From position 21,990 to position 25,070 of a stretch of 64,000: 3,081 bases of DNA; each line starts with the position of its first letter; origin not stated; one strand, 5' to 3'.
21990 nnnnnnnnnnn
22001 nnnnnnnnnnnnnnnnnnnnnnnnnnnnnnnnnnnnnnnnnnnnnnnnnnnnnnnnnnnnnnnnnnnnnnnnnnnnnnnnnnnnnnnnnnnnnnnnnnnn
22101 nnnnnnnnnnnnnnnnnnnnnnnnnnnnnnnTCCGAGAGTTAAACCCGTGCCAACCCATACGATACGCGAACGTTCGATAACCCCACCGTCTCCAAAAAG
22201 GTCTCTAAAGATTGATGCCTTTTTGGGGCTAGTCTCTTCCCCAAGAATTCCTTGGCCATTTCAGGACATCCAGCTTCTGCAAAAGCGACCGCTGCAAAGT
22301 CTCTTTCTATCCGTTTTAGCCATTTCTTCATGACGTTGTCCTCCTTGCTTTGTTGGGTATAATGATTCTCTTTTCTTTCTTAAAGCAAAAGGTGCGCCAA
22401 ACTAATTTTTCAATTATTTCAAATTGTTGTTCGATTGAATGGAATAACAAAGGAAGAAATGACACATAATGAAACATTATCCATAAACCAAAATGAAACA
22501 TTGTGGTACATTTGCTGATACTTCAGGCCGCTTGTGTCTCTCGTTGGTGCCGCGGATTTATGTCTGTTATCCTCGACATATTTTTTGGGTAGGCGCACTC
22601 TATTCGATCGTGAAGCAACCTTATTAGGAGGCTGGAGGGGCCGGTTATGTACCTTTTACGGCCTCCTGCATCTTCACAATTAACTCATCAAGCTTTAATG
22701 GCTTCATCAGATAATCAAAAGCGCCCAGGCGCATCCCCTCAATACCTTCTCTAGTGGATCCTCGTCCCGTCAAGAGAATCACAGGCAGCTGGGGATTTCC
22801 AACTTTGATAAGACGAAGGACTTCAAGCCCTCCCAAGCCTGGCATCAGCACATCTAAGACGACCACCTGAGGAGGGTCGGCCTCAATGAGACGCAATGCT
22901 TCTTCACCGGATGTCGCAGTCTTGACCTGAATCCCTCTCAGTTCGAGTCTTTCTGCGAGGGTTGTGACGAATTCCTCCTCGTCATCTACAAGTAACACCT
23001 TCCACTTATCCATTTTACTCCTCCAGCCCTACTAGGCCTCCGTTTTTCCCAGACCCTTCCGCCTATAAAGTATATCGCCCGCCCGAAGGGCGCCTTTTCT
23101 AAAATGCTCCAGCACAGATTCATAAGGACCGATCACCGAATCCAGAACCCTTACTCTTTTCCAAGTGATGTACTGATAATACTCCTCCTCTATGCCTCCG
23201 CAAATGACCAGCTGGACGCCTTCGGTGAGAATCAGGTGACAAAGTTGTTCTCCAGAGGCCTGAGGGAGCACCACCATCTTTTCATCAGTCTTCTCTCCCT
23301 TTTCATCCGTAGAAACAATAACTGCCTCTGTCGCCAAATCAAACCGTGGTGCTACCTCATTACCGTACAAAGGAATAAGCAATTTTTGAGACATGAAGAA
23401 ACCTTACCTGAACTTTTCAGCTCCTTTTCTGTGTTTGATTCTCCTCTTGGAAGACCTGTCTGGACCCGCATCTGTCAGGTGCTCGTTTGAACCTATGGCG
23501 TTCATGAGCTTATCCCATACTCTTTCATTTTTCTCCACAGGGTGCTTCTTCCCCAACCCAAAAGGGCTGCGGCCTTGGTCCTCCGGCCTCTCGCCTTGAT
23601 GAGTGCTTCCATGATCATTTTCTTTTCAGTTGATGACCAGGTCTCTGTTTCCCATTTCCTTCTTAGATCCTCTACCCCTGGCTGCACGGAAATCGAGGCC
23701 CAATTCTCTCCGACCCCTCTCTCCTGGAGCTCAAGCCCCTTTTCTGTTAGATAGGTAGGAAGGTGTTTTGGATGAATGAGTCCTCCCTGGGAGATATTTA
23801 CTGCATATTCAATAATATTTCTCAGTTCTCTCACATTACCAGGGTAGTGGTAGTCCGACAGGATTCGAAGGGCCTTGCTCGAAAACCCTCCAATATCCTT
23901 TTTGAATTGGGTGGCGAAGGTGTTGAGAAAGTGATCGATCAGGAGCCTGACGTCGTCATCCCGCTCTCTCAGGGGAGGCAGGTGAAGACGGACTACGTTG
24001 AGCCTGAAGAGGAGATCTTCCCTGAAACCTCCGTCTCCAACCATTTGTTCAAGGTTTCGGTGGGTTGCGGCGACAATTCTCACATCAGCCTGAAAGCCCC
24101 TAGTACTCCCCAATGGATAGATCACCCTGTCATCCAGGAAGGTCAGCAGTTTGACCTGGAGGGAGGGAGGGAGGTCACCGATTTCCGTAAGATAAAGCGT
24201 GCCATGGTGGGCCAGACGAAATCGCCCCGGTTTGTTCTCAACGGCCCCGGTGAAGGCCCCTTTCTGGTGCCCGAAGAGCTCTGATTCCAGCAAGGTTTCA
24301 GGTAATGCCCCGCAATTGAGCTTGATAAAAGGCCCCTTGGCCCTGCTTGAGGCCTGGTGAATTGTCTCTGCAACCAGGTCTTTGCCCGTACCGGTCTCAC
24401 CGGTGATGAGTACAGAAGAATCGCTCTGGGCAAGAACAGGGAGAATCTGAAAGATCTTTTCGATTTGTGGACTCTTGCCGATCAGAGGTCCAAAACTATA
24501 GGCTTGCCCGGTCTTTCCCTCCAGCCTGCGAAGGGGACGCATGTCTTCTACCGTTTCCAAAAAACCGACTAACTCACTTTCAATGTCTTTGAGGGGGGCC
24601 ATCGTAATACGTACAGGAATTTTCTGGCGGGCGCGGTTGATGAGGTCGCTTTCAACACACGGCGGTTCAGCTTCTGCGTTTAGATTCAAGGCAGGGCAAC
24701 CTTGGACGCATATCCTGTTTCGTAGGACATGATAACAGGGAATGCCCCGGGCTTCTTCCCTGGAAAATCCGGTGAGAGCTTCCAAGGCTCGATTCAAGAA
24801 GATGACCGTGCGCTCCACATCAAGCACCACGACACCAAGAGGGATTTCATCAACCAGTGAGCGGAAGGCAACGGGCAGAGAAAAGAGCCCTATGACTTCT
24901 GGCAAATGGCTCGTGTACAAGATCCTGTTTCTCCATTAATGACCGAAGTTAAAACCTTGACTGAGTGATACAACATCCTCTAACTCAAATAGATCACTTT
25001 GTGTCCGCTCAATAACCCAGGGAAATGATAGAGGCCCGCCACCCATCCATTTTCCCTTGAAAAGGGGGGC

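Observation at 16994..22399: A reiterated, unnamed peptide module (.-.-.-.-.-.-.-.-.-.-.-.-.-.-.-h-h) in six proteins of two sigma-54 operons flanking a REC-Lon protease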

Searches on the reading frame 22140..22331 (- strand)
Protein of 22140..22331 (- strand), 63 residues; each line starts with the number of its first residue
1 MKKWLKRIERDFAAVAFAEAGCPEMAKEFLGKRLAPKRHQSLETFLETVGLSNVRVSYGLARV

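Call 4: search_protein_families(library=pfam, proteins=[window:22140-22331:-], max_evalue=1)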
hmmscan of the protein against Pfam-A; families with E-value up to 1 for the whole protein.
window:22140-22331:- (63 aa): 0 families

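Call 5: search_protein_families(library=ncbifam, proteins=[window:22140-22331:-], max_evalue=1)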
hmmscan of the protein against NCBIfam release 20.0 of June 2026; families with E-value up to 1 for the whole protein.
window:22140-22331:- (63 aa): 0 families

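Call 8: find_homologous_proteins(query=window:22143-22331:-, max_evalue=10)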
Query seq(63 aa) (63 aa): 5 proteins with E <= 10 among 5 candidates.
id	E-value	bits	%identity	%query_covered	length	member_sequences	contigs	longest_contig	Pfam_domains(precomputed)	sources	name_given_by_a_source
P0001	1.0e-33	131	100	100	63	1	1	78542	-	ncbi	ncbi:MAG: hypothetical protein V1689_14525 [Pseudomonadota bacterium]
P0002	8.5e-26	106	87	100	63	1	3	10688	-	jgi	jgi:hypothetical protein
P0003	2.1e-24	102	78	100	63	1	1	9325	-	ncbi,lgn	-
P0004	2.4e-15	73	55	100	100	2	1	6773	-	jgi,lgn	jgi:hypothetical protein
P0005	5.9e-13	66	52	100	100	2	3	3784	-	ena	-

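Call 46: search_protein_families(library=padloc, proteins=[window:22140-22331:-], max_evalue=0.01)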
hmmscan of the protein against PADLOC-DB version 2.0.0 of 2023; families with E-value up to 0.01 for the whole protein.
window:22140-22331:- (63 aa): 0 families

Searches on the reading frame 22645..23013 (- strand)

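Call 4: search_protein_families(library=pfam, proteins=[window:22645-23013:-], max_evalue=1)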
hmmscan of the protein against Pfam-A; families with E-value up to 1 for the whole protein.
window:22645-23013:- (122 aa): 3 families
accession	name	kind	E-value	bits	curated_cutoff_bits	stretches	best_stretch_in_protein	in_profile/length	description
PF00072.30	Response_reg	-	2.4e-28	98.9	30.2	1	6-114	1-109/111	Response regulator receiver domain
PF03709.21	OKR_DC_1_N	-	0.0017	19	29.3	1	13-86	3-74/111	Orn/Lys/Arg decarboxylase, N-terminal domain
PF09559.15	Cas6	-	0.14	12.5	26.7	1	10-71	114-173/191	Cas6 Crispr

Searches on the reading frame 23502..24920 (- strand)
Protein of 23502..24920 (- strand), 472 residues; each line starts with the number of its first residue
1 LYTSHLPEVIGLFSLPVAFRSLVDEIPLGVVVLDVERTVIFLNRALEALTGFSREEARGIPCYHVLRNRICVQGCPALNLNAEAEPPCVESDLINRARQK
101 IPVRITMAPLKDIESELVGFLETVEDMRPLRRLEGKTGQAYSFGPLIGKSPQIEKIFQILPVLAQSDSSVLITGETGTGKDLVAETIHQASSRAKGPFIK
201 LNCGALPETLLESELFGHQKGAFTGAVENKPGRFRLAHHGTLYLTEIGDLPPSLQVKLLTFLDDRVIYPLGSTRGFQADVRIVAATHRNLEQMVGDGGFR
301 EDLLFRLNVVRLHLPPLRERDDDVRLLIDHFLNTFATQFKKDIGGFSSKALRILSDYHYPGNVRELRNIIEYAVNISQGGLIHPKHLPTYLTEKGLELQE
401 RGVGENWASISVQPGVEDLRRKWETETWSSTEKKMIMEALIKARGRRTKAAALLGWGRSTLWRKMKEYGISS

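Call 4: search_protein_families(library=pfam, proteins=[window:23502-24920:-], max_evalue=1)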
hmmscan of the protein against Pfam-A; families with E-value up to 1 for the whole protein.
window:23502-24920:- (472 aa): 16 families
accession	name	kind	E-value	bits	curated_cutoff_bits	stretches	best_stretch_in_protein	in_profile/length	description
PF00158.32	Sigma54_activat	-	4.1e-66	222.2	20.2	1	146-312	1-167/168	Sigma-54 interaction domain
PF25601.1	AAA_lid_14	-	1.7e-26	92.3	27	1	318-396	1-79/87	AAA+ ATPase lid domain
PF14532.12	Sigma54_activ_2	-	2e-23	83.6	25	1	147-317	1-138/138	Sigma-54 interaction domain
PF02954.25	HTH_8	-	5.5e-15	55.2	22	1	431-468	5-42/42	Bacterial regulatory protein, Fis family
PF08448.16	PAS_4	-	7e-10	39.5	23.1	1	23-130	1-108/110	PAS fold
PF13426.13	PAS_9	-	7.6e-08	33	27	1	28-127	2-101/103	PAS domain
PF00989.32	PAS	-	4.6e-07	30.3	22.6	1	19-126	3-112/113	PAS fold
PF07728.20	AAA_5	-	3.1e-06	27.7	22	1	170-289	2-124/139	AAA domain (dynein-related subfamily)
PF13188.13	PAS_8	-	9.3e-06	25.8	21.8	1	19-59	3-40/65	PAS domain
PF13191.12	AAA_16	-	1.4e-05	26.1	32.6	1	145-222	1-85/167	AAA ATPase domain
PF18024.7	HTH_50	-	5.2e-05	23.3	27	1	426-471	6-50/50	Helix-turn-helix domain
PF01078.27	Mg_chelatase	-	0.00036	20.4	20.3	1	225-286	93-156/207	Magnesium chelatase, subunit ChlI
PF00004.35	AAA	-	0.03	15.2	21.2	1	170-288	1-110/131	ATPase family associated with various cellular activities (AAA)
PF12775.13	AAA_7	-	0.037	14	25.8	1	159-196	25-62/181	P-loop containing dynein motor region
PF00437.27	T2SSE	-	0.17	11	24.9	1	158-186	133-161/370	Type II/IV secretion system protein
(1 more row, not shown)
